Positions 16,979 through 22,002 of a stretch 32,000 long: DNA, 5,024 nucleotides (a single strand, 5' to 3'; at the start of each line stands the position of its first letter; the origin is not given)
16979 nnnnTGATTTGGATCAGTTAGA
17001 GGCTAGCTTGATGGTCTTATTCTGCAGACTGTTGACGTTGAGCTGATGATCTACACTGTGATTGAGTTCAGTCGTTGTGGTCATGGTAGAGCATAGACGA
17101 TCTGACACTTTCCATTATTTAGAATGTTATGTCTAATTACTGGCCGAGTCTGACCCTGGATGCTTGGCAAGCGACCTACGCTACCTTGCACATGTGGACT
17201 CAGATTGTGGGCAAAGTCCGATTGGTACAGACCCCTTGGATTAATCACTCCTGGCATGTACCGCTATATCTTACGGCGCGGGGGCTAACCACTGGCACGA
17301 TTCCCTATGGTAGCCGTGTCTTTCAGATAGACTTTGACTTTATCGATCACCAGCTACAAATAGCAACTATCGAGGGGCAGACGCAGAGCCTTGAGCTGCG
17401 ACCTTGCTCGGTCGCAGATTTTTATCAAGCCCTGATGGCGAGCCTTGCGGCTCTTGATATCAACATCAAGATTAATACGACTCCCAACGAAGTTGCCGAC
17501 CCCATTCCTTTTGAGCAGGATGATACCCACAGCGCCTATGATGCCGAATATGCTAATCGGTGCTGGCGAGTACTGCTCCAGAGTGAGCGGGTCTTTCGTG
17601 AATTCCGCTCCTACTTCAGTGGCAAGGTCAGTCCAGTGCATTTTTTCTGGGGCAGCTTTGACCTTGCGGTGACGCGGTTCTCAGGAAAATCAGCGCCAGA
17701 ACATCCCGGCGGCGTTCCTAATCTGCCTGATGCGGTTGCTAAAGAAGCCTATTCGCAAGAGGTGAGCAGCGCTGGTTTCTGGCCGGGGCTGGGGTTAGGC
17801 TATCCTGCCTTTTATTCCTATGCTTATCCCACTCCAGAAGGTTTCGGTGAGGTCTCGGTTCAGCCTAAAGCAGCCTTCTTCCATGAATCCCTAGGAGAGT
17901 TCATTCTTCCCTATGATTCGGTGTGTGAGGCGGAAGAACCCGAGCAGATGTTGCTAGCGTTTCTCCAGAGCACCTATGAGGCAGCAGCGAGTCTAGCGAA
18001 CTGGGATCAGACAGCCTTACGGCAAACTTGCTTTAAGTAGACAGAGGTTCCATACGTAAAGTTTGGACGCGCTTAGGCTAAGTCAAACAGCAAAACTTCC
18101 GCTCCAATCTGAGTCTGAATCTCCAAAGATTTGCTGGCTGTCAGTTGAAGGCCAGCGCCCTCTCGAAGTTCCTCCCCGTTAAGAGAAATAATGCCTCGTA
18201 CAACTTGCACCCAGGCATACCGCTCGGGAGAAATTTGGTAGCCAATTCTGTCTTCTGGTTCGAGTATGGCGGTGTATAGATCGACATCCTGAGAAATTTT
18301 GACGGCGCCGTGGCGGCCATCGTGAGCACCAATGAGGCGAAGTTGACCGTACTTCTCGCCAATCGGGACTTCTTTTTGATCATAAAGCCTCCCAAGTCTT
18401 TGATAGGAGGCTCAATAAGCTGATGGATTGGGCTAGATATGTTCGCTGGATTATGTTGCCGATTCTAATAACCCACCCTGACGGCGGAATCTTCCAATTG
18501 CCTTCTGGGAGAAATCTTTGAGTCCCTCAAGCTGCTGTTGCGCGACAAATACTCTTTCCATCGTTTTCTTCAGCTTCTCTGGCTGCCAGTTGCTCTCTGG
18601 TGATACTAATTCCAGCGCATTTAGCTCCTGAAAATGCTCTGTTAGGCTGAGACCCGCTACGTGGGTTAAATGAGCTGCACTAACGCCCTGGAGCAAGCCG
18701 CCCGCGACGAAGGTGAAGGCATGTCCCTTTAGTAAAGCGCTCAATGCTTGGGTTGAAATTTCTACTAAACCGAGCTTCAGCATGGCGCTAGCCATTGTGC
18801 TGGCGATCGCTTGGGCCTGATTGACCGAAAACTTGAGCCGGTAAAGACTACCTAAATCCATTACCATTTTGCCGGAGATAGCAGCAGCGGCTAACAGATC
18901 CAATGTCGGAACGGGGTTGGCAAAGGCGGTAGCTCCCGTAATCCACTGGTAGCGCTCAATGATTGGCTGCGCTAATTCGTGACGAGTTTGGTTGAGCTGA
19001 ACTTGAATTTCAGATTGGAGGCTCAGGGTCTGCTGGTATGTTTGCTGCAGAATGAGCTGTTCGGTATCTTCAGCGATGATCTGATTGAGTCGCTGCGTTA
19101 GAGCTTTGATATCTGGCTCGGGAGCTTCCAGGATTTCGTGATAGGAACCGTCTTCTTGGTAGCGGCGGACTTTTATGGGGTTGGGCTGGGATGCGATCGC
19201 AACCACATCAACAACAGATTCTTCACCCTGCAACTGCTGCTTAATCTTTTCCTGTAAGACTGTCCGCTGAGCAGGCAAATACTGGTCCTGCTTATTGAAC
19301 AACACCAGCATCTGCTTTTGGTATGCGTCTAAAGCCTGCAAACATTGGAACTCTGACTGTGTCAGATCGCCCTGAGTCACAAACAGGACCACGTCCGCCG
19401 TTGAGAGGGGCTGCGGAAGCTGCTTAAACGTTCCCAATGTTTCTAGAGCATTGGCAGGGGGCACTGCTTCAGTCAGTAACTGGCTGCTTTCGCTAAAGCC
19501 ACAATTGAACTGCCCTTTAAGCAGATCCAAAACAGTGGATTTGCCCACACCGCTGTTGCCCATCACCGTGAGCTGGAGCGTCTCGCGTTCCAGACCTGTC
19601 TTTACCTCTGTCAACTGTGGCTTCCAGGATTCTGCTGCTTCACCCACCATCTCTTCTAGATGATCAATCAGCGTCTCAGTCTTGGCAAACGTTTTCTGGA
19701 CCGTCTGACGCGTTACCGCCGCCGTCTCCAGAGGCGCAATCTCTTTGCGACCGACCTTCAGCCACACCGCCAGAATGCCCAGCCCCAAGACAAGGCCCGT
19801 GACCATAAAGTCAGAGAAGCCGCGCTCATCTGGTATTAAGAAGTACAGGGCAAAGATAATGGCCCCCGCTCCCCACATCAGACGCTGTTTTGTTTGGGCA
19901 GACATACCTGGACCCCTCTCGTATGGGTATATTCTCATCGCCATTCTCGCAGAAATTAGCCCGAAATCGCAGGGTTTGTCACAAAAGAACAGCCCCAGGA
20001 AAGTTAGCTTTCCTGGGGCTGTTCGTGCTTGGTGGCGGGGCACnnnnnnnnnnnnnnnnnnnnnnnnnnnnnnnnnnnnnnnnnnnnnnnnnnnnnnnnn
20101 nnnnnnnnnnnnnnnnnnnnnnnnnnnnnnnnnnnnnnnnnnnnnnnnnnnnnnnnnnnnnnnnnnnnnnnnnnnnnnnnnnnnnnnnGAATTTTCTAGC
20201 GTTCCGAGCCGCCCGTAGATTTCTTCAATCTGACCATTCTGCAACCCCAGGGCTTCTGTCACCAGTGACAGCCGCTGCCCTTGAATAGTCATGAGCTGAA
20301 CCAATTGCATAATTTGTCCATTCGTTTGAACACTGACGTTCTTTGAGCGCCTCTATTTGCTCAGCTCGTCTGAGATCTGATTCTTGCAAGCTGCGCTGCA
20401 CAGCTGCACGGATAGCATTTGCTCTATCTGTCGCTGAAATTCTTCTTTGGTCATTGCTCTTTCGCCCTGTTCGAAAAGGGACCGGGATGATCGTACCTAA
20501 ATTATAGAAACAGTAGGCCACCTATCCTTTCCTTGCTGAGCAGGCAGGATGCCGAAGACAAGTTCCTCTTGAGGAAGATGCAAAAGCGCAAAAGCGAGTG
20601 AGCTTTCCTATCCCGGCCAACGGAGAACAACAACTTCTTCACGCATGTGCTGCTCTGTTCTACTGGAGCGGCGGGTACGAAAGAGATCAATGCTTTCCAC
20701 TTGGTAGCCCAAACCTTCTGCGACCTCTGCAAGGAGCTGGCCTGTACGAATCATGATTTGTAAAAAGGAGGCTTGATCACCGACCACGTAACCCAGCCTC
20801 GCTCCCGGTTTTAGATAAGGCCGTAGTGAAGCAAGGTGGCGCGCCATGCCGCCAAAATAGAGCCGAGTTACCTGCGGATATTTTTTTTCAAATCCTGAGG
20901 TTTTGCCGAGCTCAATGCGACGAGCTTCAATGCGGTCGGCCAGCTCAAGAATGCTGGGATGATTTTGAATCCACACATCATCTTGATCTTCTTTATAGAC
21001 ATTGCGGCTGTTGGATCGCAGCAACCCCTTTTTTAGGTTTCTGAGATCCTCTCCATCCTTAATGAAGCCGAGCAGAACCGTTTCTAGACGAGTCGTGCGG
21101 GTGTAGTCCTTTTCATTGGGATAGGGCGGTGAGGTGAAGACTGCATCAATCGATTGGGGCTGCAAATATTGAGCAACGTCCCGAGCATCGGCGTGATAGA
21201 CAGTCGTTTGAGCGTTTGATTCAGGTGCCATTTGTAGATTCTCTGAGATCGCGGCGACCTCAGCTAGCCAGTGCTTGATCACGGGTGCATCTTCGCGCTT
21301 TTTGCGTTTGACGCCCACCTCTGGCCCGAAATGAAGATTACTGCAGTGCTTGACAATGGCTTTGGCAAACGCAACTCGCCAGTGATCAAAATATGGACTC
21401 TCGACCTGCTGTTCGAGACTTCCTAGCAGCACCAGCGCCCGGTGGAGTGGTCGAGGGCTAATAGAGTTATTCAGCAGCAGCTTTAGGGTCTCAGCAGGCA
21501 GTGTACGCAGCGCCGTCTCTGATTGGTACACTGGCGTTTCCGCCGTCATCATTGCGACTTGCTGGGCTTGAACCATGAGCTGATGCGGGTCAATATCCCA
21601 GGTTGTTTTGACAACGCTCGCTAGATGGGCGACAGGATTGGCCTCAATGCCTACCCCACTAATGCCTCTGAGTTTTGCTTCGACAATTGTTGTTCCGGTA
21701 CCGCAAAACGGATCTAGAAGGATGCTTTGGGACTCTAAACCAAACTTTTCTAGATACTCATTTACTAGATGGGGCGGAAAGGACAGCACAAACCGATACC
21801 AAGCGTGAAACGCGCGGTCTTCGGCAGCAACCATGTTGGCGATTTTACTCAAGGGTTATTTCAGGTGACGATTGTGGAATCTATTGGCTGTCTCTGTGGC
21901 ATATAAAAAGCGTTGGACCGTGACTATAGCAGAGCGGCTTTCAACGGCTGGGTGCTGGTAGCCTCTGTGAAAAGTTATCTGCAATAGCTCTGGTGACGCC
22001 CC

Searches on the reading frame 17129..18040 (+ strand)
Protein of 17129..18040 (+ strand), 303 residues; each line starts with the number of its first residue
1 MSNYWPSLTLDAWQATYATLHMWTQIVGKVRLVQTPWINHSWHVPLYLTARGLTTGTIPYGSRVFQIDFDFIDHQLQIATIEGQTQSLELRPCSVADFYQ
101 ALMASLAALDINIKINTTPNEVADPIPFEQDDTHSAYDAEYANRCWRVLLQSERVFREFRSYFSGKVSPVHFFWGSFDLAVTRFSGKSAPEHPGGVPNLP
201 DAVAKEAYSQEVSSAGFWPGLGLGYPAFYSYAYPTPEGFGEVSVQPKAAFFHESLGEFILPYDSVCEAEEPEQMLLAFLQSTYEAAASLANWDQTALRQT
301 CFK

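Call 48: search_protein_families(library=pfam, proteins=[window:17129-18040:+])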
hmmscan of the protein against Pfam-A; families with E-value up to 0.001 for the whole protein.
window:17129-18040:+ (303 aa): 1 family
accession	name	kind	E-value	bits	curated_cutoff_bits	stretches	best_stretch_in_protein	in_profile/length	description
PF19459.4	DUF5996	-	4.5e-141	469.6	25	1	5-298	1-295/296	Family of unknown function (DUF5996)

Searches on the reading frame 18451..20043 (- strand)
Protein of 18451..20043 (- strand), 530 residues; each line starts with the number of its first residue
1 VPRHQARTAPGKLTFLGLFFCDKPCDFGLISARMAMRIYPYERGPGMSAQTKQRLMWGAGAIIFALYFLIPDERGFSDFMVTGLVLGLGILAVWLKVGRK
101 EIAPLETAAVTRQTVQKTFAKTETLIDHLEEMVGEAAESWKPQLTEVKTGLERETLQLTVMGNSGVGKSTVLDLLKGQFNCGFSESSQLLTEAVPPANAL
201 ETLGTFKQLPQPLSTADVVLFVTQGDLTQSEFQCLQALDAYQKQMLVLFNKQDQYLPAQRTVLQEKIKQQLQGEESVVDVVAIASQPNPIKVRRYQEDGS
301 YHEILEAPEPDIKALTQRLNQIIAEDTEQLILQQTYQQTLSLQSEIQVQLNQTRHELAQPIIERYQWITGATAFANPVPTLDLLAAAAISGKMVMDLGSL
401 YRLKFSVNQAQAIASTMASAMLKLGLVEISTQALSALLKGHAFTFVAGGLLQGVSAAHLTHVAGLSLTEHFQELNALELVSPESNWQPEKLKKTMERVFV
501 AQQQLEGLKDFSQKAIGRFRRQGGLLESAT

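Call 48: search_protein_families(library=pfam, proteins=[window:18451-20043:-])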
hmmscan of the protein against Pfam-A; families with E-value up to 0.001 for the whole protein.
window:18451-20043:- (530 aa): 2 families
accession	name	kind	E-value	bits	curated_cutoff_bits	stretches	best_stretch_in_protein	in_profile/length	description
PF05128.17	DUF697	-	3.1e-36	125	27.7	1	341-499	5-157/162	Domain of unknown function (DUF697)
PF03193.22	RsgA_GTPase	-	7.7e-05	23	30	0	136-185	89-136/174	RsgA GTPase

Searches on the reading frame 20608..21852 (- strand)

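Call 48: search_protein_families(library=pfam, proteins=[window:20608-21852:-])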
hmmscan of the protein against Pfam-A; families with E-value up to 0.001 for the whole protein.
window:20608-21852:- (414 aa): 3 families
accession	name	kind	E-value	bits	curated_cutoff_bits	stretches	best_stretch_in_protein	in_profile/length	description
PF01555.25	N6_N4_Mtase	-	1.2e-09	38.8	26.7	1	24-74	165-214/221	DNA methylase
PF03602.21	Cons_hypoth95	-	2.8e-06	27.6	24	0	199-254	77-133/182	Conserved hypothetical protein 95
PF01170.24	UPF0020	-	1.4e-05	25.4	22.3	1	38-66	25-53/197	RMKL-like, methyltransferase domain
